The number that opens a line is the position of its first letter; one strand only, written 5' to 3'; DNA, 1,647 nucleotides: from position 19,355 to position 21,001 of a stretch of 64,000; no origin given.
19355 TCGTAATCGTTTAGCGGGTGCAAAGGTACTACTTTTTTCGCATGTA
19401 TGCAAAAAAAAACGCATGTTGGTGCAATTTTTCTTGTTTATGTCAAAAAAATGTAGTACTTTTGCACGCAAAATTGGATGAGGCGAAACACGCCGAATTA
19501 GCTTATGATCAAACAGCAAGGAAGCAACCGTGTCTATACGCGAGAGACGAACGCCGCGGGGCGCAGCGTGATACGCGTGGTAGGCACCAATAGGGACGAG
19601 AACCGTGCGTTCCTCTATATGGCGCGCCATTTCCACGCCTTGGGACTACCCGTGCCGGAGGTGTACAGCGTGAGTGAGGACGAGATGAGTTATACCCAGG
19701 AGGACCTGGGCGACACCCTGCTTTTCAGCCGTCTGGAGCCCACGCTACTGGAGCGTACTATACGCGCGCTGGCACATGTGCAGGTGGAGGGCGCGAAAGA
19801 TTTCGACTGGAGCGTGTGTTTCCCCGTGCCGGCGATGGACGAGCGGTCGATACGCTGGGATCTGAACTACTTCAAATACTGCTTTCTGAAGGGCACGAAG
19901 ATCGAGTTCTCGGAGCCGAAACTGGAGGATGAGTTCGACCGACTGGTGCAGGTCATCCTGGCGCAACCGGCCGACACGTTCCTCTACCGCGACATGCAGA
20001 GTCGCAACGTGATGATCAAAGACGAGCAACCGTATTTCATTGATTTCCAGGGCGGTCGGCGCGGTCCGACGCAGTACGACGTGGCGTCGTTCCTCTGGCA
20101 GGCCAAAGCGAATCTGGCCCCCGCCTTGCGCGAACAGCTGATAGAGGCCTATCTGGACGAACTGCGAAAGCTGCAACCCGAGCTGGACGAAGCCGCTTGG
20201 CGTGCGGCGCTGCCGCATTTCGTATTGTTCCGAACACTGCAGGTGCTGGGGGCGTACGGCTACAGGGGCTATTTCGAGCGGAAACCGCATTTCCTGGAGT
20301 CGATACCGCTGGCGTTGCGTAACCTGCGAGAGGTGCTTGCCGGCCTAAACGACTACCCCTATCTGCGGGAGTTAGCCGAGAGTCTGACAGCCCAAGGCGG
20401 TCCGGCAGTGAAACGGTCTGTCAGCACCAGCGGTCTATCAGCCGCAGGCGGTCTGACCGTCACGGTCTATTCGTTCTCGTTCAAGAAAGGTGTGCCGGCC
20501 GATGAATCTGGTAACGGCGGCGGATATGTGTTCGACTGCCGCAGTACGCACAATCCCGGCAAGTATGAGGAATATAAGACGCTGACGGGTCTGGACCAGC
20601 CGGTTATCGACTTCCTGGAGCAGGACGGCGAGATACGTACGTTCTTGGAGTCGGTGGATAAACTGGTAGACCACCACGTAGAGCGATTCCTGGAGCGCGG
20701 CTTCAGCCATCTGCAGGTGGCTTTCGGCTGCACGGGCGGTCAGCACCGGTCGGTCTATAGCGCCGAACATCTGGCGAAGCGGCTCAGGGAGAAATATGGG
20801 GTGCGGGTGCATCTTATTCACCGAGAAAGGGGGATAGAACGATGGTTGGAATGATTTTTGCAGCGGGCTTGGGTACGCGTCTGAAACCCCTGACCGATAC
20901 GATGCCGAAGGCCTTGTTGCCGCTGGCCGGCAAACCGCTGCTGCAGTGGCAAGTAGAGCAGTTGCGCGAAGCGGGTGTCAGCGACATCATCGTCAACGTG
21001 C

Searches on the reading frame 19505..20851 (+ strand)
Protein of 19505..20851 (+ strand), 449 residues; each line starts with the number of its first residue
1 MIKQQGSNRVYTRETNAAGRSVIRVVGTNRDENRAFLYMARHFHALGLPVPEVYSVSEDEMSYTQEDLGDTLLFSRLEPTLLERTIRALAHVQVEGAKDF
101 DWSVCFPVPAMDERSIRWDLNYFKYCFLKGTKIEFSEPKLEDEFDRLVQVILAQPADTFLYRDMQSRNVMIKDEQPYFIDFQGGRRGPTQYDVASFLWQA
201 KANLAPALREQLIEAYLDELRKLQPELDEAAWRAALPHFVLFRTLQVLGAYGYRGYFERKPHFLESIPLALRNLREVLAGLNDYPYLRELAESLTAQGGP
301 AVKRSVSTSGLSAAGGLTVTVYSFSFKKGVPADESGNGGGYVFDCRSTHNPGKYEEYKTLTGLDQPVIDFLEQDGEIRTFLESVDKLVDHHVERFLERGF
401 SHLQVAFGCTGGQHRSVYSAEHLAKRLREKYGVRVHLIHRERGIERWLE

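Call 77: search_protein_families(library=pfam, proteins=[window:19505-20851:+], max_evalue=0.00001)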
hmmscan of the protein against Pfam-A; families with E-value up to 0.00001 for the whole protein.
window:19505-20851:+ (449 aa): 2 families
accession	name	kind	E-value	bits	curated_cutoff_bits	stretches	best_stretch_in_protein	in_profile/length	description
PF22740.1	PapZ_C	-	5.3e-36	123.9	27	1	317-441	1-119/121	RapZ C-terminal domain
PF01636.29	APH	-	6.8e-17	62.4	23.2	1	6-224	9-237/239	Phosphotransferase enzyme family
